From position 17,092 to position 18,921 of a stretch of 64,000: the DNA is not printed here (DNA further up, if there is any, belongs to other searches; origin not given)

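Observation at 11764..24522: Six-gene giant-protein operon with no recognisable homology: candidate novel membrane-associated (translocation/injection-like) system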

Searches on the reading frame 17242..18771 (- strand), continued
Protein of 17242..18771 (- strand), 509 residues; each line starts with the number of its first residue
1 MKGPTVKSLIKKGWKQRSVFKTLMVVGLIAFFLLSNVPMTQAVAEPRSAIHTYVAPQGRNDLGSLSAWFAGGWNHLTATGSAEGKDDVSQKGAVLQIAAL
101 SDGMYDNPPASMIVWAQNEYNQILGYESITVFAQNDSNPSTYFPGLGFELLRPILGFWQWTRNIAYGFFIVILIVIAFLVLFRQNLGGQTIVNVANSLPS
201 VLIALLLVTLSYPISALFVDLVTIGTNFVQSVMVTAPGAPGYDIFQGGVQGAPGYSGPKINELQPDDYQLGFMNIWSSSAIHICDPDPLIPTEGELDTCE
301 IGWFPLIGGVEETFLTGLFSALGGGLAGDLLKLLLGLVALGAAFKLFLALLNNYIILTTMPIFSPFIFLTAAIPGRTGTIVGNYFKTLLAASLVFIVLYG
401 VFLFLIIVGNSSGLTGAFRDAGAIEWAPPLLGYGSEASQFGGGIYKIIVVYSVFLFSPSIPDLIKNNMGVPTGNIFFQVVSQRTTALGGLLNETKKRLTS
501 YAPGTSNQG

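Call 97: fold_search(model_id=the predicted structure, library=pdb)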
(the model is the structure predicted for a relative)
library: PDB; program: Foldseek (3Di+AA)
matches with E <= 10: 71; with E <= 0.001: 0
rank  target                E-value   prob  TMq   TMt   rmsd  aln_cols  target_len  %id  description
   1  8rtd_L                1.5e-01  0.84  0.22  0.35  11.8       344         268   16  Stalk-Arches-IMC structure from the fully-assembled R388 type IV secretion system determined by cryo-EM. (released 2024-06-19)
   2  7o3v_J                1.8e-01  0.85  0.22  0.38  11.8       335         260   14  Stalk complex structure (TrwJ/VirB5-TrwI/VirB6) from the fully-assembled R388 type IV secretion system determined by c (released 2022-06-22)
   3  8rt9_F                1.8e-01  0.77  0.21  0.34  12.2       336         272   15  Stalk complex full-length structure (TrwJ/VirB5-TrwI/VirB6) from the fully-assembled R388 type IV secretion system det (released 2024-06-19)
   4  7o3v_G                8.0e-01  0.35  0.19  0.31  12.0       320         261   13  Stalk complex structure (TrwJ/VirB5-TrwI/VirB6) from the fully-assembled R388 type IV secretion system determined by c (released 2022-06-22)
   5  7o3v_F                9.0e-01  0.41  0.21  0.34  12.0       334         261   14  Stalk complex structure (TrwJ/VirB5-TrwI/VirB6) from the fully-assembled R388 type IV secretion system determined by c (released 2022-06-22)
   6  9m0d_R                1.6e+00  0.08  0.12  0.19  23.9       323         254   12  Cryo-EM structure of neurotensin receptor 1 in complex with beta-arrestin 1 (released 2025-04-09)
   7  6rz7                  1.9e+00  0.05  0.10  0.13  30.8       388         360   12  Crystal structure of the human cysteinyl leukotriene receptor 2 in complex with ONO-2570366 (F222 space group) (released 2019-12-11)
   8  8tso_A                2.3e+00  0.07  0.13  0.12  28.1       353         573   14  KDL bound, nucleotide-free MsbA in open, outward-facing conformation (released 2024-06-19)
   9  9mdu_B                2.9e+00  0.05  0.10  0.17  27.0       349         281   11  Human CXCR4 tetramer (released 2025-09-10)
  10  9itt_T                3.0e+00  0.08  0.12  0.23  22.9       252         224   14  Chloroflexus aurantiacus ADP-bound ATP synthase, state 2 (released 2025-03-19)
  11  9qc1                  3.3e+00  0.04  0.11  0.12  27.1       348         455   12  Crystal structure of the neurotensin receptor 1 in complex with the small-molecule full agonist cp28a (released 2026-02-11)
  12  6kse_A                3.5e+00  0.06  0.15  0.13  26.8       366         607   12  Crystal Structure of E447A Acyl-CoA Dehydrogenase FadE5 mutant from Mycobacteria tuberculosisin complex with C18CoA (released 2020-07-01)
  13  8ca1_A                3.5e+00  0.04  0.12  0.11  24.9       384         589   13  Cryo-EM structure of the ACADVL dimer from Mus musculus. (released 2023-12-20)
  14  9itr_T                3.6e+00  0.06  0.12  0.20  23.4       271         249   14  Chloroflexus aurantiacus ATP synthase, state 3, focused refinement of FO and peripheral stalk (released 2025-03-19)
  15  6ks9_A                3.8e+00  0.05  0.13  0.12  27.0       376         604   12  Crystal Structure of E447A Acyl-CoA Dehydrogenase FadE5 mutant from Mycobacteria smegmatis (released 2020-07-01)
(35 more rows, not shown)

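Call 98: list_cluster_members(proteins=[P0005, P0006, P0012])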
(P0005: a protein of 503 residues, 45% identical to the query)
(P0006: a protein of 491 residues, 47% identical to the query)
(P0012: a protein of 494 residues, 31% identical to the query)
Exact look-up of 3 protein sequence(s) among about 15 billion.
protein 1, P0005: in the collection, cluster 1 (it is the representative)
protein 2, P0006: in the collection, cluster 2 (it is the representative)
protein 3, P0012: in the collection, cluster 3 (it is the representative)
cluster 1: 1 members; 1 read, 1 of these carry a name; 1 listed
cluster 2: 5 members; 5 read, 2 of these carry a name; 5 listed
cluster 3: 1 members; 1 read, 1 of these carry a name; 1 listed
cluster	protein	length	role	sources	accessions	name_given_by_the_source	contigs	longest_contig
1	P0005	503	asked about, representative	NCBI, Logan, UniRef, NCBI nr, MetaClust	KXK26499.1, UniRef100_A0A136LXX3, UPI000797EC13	MAG: hypothetical protein TR69_WS6001000503 [candidate division WS6 bacterium OLB20] | TrbL/VirB6 plasmid conjugal transfer protein n=1 Tax=candidate division WS6 bacterium ... | status=active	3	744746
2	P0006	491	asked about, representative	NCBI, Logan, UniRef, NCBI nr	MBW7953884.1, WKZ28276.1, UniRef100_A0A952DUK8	MAG: hypothetical protein QY330_01560 [Candidatus Dojkabacteria bacterium] | Uncharacterized protein n=1 Tax=Candidatus Dojkabacteria bacterium TaxID=2099670 ... | hypothetical protein [Candidatus Dojkabacteria bacterium]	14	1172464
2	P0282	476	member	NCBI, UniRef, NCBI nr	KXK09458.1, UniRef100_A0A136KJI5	MAG: hypothetical protein UZ20_WS6002000507 [candidate division WS6 bacterium OLB21] | TrbL/VirB6 plasmid conjugal transfer protein n=1 Tax=candidate division WS6 bacterium ...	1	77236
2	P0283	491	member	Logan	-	-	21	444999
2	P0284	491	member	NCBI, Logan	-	-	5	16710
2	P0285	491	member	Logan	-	-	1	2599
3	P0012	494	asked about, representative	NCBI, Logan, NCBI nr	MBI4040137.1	hypothetical protein HY389_02175 [Candidatus Daviesbacteria bacterium] | hypothetical protein [Candidatus Daviesbacteria bacterium]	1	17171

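Call 109: search_protein_families(library=padloc, proteins=[window:17242-18771:-], max_evalue=0.01)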
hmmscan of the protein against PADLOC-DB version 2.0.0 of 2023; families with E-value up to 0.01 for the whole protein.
window:17242-18771:- (509 aa): 0 families

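Call 119: search_dna_similar(query=window:17242-18771:-, collection=plasmids, mode=protein, max_evalue=0.01, max_rows=10)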
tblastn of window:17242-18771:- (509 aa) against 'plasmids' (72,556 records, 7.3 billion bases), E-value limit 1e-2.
No match.

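Call 127: find_encoding_contigs(protein=P0033, flank=10000, max_places=2)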
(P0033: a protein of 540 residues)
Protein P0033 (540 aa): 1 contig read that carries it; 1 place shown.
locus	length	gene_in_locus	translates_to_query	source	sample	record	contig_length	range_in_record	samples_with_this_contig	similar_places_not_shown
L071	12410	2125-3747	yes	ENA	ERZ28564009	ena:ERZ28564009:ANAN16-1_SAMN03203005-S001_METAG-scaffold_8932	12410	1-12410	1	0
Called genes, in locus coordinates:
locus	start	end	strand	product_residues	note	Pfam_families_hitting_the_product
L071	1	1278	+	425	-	?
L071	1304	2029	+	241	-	-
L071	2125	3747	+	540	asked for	-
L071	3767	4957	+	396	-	-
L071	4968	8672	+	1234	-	-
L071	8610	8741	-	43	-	-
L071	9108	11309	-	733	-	PF05345:He_PIG, PF19077:Big_13 (weak)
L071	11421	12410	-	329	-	?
